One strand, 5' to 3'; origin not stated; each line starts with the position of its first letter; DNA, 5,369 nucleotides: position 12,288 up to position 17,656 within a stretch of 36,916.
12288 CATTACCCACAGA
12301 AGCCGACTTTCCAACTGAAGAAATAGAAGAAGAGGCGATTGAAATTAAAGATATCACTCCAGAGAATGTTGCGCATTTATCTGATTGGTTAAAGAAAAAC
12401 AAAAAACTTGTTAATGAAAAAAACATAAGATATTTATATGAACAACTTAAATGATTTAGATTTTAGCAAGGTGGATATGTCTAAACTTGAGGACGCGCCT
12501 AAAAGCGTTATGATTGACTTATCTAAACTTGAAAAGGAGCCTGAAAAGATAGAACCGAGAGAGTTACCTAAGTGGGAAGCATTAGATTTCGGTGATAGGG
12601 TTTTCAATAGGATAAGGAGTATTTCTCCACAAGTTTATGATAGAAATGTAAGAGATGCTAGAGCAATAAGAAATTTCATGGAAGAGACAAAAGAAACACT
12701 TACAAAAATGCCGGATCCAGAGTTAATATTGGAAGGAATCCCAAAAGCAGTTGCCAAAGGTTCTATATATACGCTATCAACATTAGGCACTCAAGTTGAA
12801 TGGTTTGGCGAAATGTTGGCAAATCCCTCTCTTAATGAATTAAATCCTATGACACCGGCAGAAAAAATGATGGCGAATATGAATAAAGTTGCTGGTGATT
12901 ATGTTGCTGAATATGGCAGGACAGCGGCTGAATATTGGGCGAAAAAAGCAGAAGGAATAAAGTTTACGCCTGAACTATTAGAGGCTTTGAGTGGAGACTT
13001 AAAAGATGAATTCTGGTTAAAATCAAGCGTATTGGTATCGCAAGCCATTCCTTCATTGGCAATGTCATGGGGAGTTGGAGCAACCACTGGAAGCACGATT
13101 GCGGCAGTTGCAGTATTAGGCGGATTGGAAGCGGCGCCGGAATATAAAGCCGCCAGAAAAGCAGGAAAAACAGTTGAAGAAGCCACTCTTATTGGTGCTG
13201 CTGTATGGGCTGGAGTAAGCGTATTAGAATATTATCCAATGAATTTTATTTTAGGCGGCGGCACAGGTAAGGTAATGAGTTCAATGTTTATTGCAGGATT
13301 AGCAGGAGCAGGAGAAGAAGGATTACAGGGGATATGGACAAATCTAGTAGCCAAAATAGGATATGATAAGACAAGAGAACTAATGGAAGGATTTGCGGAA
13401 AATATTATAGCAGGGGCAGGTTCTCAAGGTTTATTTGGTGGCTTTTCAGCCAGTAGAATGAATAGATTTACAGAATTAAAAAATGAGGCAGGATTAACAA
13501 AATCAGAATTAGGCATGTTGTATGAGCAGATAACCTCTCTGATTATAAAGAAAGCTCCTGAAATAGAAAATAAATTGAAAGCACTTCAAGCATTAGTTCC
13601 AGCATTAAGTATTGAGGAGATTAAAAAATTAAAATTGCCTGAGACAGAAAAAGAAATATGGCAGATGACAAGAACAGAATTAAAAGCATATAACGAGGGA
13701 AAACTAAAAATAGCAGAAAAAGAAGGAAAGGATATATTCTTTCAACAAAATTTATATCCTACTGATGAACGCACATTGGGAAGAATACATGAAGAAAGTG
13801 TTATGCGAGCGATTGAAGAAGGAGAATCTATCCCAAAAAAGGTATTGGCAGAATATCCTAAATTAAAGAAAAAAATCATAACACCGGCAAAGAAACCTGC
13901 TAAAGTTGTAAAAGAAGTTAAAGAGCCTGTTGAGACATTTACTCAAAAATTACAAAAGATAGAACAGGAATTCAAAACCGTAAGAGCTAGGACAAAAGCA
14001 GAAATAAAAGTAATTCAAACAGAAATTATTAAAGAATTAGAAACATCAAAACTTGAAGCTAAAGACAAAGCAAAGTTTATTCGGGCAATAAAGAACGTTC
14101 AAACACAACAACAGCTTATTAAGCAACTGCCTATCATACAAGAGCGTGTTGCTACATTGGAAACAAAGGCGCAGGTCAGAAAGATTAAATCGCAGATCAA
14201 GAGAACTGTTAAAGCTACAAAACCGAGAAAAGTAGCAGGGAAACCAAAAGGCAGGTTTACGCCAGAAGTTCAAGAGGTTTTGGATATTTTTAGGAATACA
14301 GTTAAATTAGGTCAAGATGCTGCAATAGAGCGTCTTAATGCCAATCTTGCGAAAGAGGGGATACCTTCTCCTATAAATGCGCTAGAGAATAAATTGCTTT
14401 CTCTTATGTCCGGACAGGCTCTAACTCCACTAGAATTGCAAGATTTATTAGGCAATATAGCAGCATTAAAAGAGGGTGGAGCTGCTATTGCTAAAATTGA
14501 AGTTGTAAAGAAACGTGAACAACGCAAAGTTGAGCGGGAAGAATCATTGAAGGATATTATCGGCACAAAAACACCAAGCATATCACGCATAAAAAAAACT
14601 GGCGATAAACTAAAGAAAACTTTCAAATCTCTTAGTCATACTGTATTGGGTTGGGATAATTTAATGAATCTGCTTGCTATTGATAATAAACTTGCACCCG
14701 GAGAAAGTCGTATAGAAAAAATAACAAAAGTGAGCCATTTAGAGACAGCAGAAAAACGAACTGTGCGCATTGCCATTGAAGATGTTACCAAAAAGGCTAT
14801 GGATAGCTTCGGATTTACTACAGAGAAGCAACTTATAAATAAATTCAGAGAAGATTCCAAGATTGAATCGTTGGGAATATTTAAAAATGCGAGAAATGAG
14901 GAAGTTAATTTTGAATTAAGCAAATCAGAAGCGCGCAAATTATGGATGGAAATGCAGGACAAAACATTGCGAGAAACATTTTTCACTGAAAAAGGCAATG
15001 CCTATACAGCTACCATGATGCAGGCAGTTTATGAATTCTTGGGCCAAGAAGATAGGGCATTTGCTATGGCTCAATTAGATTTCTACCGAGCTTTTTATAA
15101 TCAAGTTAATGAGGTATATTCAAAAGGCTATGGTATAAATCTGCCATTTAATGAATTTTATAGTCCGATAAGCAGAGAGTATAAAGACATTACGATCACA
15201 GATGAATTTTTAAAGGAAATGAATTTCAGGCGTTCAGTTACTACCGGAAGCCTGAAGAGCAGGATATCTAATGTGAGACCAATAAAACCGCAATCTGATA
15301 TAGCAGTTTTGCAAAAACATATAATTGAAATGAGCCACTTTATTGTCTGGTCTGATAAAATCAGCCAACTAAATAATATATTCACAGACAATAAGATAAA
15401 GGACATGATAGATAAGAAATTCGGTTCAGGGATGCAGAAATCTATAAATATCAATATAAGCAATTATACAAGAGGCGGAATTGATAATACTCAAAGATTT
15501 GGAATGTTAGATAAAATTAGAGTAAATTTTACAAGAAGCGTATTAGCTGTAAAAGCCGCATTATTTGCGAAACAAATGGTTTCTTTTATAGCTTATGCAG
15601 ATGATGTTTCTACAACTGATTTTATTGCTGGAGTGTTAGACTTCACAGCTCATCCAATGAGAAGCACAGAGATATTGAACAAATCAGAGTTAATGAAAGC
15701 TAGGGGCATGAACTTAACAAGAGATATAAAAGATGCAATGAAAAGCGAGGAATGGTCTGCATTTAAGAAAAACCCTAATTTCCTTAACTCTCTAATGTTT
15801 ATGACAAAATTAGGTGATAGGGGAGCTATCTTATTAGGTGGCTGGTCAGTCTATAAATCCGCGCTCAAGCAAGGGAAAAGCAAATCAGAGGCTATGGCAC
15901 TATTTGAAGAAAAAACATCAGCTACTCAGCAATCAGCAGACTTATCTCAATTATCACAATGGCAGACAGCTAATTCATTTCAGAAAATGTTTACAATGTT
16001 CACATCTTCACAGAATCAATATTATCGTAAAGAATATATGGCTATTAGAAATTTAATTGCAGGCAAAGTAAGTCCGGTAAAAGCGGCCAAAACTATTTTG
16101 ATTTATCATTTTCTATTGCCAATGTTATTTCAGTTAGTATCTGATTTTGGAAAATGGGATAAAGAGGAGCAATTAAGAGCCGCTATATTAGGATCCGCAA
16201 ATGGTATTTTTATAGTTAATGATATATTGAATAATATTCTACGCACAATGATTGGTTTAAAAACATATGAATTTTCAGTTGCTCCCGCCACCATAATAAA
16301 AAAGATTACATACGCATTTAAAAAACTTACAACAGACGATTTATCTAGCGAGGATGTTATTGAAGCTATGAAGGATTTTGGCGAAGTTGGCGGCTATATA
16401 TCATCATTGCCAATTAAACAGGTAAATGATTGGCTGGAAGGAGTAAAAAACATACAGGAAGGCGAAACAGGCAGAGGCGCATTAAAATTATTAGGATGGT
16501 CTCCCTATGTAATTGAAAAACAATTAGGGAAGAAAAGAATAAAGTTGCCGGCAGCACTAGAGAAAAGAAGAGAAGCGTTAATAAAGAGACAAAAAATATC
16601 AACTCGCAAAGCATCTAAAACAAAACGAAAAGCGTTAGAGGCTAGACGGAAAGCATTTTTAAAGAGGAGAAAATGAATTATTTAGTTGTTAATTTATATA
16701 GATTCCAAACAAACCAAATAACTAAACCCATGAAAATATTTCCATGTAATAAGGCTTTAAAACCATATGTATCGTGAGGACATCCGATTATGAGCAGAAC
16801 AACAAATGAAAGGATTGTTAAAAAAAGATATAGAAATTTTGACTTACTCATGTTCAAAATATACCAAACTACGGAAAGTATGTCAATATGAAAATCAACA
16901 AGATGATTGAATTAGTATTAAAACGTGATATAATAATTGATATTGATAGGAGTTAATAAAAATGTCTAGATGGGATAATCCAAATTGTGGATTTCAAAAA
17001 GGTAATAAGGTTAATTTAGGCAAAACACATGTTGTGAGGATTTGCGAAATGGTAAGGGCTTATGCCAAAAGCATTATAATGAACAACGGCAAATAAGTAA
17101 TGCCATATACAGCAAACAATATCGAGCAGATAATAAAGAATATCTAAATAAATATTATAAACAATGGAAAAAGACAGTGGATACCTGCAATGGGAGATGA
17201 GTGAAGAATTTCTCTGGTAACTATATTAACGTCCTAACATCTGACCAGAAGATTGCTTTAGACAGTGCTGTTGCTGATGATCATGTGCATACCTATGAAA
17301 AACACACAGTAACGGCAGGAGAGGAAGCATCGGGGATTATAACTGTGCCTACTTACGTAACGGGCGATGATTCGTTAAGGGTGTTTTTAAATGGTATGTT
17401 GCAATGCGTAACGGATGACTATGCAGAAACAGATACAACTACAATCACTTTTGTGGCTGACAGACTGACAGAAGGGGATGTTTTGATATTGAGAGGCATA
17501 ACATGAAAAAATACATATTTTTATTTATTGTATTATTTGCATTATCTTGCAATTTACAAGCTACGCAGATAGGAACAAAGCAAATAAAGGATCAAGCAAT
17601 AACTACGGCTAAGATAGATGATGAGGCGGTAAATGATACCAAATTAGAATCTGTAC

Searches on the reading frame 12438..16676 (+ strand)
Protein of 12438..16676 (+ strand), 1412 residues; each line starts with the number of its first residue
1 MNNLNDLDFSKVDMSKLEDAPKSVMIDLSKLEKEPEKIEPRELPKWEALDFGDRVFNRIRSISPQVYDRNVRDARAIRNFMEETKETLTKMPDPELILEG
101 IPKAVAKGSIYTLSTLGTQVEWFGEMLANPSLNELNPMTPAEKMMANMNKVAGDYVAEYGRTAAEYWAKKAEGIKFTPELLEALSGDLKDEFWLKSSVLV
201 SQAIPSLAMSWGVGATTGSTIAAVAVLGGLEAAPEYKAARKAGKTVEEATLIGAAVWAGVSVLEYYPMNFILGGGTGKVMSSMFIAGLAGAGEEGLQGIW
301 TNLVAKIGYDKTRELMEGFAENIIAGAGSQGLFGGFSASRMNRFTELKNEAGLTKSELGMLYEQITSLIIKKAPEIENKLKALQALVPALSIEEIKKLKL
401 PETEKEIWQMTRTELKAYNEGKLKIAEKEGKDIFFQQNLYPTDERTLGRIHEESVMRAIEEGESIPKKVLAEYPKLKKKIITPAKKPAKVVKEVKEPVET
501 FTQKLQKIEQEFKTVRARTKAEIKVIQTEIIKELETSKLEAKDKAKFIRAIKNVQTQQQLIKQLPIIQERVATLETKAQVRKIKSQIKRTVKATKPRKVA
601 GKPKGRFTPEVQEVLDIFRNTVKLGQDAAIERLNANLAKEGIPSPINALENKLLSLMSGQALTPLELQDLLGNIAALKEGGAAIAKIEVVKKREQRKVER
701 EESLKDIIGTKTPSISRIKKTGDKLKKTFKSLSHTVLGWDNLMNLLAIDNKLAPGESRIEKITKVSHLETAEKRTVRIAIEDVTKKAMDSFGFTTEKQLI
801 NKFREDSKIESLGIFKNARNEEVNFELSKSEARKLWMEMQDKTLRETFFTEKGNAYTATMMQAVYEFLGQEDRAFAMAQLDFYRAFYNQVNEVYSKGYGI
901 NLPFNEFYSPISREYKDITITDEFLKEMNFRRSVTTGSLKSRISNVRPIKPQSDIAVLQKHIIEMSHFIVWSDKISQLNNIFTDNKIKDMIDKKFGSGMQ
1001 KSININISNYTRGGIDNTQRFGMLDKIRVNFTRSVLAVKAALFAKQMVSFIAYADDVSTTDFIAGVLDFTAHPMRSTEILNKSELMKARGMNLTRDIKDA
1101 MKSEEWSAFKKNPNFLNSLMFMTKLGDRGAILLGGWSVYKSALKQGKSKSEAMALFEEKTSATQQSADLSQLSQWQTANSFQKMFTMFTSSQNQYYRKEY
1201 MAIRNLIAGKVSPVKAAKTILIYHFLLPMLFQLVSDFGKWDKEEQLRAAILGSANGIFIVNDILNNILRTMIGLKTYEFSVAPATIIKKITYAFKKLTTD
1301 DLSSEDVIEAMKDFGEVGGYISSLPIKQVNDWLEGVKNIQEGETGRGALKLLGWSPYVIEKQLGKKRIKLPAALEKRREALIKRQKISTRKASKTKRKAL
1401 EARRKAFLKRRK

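Call 12: search_protein_families(library=phrogs, proteins=[window:12438-16676:+], max_evalue=0.001)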
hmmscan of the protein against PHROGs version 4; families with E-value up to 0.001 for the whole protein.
window:12438-16676:+ (1412 aa): 1 family
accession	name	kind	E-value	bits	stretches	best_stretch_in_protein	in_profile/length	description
phrog_9880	-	unknown function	4.2e-23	81.9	1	937-1343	1771-2210/2231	-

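Call 31: search_protein_families(library=pfam, proteins=[window:12438-16676:+], max_evalue=0.001)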
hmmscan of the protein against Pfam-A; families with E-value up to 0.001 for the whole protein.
window:12438-16676:+ (1412 aa): 0 families

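Call 37: search_protein_families(library=ncbifam, proteins=[window:12438-16676:+], max_evalue=0.1)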
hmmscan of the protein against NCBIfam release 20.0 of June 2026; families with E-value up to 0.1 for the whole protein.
window:12438-16676:+ (1412 aa): 0 families

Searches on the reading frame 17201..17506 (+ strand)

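Call 12: search_protein_families(library=phrogs, proteins=[window:17201-17506:+], max_evalue=0.001)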
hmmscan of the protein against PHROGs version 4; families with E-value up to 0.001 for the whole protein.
window:17201-17506:+ (101 aa): 1 family
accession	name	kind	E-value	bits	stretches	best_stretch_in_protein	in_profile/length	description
phrog_15569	-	unknown function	0.00037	21.5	1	4-98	28-118/120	-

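Call 31: search_protein_families(library=pfam, proteins=[window:17201-17506:+], max_evalue=0.001)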
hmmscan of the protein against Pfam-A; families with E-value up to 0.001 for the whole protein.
window:17201-17506:+ (101 aa): 0 families
